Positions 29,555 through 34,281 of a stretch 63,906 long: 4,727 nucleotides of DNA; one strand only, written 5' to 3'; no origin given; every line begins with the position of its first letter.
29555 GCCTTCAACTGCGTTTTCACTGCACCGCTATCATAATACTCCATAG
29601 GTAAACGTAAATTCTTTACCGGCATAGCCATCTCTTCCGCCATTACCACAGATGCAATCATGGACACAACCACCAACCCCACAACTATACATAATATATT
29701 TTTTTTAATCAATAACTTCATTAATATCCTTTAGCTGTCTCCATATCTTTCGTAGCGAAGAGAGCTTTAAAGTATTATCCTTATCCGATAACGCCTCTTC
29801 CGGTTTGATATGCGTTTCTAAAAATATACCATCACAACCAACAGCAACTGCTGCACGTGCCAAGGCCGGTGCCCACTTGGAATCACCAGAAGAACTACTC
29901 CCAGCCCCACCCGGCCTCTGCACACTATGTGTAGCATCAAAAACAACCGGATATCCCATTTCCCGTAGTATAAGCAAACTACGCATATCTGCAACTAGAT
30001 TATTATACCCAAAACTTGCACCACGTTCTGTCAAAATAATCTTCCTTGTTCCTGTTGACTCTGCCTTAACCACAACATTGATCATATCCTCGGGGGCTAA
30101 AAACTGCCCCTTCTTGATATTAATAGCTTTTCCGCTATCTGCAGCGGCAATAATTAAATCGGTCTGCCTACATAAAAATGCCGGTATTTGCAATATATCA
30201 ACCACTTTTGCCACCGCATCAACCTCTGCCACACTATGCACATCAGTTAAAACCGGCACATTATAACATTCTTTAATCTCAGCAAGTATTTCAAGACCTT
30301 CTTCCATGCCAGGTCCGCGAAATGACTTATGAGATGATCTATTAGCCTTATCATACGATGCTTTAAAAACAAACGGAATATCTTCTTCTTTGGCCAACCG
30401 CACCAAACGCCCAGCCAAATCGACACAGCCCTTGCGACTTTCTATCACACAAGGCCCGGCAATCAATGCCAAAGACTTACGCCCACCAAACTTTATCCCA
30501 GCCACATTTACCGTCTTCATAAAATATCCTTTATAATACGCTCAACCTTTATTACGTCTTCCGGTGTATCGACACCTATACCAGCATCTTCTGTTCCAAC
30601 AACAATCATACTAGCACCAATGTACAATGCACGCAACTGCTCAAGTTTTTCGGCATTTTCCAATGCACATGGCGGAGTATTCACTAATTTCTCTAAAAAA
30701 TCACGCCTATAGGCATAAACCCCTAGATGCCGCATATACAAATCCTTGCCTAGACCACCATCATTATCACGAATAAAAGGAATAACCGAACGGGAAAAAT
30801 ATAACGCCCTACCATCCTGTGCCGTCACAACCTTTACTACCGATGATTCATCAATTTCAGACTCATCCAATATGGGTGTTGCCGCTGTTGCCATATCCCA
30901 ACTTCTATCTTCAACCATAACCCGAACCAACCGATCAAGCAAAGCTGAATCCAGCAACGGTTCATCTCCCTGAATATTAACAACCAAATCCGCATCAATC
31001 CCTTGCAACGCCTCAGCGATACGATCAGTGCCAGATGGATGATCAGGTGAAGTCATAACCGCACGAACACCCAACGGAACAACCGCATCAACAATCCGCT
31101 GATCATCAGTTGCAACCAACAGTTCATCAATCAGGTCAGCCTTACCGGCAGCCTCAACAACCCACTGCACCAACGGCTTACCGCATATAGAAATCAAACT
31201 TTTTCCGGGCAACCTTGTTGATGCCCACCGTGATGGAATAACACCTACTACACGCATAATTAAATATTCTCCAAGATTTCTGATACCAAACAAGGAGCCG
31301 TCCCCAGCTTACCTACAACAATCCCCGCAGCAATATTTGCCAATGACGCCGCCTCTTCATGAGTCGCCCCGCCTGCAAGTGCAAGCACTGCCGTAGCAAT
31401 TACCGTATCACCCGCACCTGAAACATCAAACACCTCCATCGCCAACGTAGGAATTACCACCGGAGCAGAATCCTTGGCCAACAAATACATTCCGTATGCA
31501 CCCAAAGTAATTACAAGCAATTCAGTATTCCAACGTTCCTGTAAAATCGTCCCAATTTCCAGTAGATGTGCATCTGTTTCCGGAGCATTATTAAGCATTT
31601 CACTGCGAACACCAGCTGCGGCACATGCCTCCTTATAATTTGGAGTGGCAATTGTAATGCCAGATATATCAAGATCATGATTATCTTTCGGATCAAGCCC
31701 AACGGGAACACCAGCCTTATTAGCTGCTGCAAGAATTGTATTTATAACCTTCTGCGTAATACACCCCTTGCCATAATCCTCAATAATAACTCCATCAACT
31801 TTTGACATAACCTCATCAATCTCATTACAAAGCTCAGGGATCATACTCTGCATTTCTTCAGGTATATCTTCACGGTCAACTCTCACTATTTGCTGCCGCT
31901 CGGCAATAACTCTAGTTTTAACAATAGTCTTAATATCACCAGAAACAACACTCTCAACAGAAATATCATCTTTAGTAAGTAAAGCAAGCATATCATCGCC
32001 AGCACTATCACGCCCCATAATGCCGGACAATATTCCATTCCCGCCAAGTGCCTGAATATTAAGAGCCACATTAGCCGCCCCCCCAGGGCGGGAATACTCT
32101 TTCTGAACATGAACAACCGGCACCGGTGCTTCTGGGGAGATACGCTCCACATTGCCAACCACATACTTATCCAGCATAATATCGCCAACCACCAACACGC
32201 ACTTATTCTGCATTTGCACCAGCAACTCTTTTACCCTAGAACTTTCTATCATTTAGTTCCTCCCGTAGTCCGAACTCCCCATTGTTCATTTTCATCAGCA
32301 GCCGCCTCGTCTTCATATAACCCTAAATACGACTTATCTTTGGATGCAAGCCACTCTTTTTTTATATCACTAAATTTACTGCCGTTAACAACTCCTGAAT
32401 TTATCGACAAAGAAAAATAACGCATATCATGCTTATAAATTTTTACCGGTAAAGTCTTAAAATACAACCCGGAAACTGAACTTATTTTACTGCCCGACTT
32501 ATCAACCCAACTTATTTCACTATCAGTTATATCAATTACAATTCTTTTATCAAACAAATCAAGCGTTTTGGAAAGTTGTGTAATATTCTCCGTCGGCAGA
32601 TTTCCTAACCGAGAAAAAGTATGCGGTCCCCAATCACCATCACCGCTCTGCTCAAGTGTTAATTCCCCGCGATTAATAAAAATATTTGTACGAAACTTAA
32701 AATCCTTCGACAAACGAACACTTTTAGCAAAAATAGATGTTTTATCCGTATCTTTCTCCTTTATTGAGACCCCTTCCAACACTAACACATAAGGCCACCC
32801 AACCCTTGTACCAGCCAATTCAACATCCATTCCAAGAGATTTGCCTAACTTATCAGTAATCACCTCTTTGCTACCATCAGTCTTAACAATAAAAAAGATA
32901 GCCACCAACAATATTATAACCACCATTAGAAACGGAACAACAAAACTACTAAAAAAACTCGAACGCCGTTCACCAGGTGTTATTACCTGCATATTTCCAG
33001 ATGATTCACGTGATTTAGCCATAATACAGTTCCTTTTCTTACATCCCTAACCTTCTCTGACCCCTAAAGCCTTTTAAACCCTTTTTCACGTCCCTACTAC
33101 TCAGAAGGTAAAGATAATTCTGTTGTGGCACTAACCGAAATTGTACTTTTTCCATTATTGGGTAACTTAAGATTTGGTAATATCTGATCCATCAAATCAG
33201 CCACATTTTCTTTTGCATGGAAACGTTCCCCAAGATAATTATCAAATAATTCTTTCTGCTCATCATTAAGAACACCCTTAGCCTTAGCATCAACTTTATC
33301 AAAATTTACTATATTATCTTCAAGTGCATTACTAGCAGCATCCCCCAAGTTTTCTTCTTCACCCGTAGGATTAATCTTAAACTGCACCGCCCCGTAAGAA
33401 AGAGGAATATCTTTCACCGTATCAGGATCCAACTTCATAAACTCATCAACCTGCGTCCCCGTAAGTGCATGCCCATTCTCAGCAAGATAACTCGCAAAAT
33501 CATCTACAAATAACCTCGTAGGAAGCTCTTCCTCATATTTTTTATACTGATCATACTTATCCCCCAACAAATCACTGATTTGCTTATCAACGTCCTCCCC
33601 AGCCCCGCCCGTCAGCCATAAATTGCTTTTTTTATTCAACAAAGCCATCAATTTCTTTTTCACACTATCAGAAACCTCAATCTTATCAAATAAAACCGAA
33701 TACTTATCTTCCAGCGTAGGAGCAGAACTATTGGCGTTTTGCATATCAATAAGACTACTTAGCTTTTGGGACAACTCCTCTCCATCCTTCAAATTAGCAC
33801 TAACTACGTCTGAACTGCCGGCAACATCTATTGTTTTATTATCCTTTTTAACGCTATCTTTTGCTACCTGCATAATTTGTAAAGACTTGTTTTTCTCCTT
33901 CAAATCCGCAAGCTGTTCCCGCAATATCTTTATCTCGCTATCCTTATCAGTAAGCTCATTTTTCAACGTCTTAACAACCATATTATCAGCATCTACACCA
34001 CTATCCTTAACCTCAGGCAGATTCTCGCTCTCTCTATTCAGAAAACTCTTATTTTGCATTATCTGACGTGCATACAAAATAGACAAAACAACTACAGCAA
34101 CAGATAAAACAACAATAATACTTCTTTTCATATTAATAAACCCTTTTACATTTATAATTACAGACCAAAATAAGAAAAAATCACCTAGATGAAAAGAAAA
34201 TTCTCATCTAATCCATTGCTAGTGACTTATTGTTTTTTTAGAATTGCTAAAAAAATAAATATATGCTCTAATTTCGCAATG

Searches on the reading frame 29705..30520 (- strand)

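Call 9: search_protein_families(library=pfam, proteins=[window:29705-30520:-], max_evalue=0.01)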
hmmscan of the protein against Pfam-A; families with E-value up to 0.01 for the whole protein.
window:29705-30520:- (271 aa): 1 family
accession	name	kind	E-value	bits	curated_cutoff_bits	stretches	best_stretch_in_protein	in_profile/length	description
PF00793.26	DAHP_synth_1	-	4.9e-70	236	25.5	1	8-268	9-266/270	DAHP synthetase I family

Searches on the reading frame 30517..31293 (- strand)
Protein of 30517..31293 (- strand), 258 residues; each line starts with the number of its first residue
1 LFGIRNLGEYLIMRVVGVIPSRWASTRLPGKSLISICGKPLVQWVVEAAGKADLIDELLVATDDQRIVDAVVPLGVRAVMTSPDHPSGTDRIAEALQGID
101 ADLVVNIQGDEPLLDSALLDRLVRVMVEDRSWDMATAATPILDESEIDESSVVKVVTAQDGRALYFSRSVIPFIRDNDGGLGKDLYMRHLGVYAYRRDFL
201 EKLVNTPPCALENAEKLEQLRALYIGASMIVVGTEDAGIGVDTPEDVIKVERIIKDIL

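Call 9: search_protein_families(library=pfam, proteins=[window:30517-31293:-], max_evalue=0.01)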
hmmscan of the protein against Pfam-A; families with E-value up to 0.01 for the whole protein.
window:30517-31293:- (258 aa): 3 families
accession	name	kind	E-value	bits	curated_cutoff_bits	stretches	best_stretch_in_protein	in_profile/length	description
PF02348.25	CTP_transf_3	-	4.2e-61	207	22.6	1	17-226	2-214/217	Cytidylyltransferase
PF12804.13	NTP_transf_3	-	5.7e-11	43.3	27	1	30-131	15-116/160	MobA-like NTP transferase domain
PF01128.25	IspD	-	0.0072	16.5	27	0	31-164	20-152/221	2-C-methyl-D-erythritol 4-phosphate cytidylyltransferase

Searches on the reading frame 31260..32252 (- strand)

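Call 9: search_protein_families(library=pfam, proteins=[window:31260-32252:-], max_evalue=0.01)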
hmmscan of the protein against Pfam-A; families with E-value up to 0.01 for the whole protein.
window:31260-32252:- (330 aa): 2 families
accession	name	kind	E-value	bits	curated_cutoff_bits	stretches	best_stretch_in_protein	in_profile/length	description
PF00294.29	PfkB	-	2.3e-34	119.6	25.8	1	19-322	4-299/302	pfkB family carbohydrate kinase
PF17763.6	Asparaginase_C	-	0.0065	16.9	34.6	1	149-184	21-55/114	Glutaminase/Asparaginase C-terminal domain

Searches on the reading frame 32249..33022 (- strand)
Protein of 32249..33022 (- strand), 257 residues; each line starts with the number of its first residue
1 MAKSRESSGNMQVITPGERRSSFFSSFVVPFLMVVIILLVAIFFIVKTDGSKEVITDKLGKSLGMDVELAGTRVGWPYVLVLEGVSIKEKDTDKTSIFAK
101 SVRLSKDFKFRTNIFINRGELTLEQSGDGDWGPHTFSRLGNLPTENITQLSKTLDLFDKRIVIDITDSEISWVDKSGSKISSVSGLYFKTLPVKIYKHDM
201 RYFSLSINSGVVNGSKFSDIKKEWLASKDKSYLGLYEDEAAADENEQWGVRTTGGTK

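Call 9: search_protein_families(library=pfam, proteins=[window:32249-33022:-], max_evalue=0.01)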
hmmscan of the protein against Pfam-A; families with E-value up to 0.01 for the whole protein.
window:32249-33022:- (257 aa): 2 families
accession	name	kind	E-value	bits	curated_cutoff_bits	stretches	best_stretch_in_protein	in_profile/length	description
PF13116.12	YhdP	-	9.8e-05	20.9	46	1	31-182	14-160/1224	YhdP protein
PF05170.20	AsmA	-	0.0084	15.4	29.8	0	32-98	12-83/607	AsmA family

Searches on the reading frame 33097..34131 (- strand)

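Call 6: search_protein_families(library=ncbifam, proteins=[window:33097-34131:-], max_evalue=0.001)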
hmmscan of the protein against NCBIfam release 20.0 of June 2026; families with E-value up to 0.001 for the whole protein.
window:33097-34131:- (344 aa): 0 families

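Call 9: search_protein_families(library=pfam, proteins=[window:33097-34131:-], max_evalue=0.01)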
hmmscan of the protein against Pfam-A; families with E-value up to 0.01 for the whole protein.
window:33097-34131:- (344 aa): 1 family
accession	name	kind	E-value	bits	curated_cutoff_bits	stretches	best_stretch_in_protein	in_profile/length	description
PF04859.17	DUF641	-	1.8e-05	25.5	27.6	1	21-84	61-124/127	Plant protein of unknown function (DUF641)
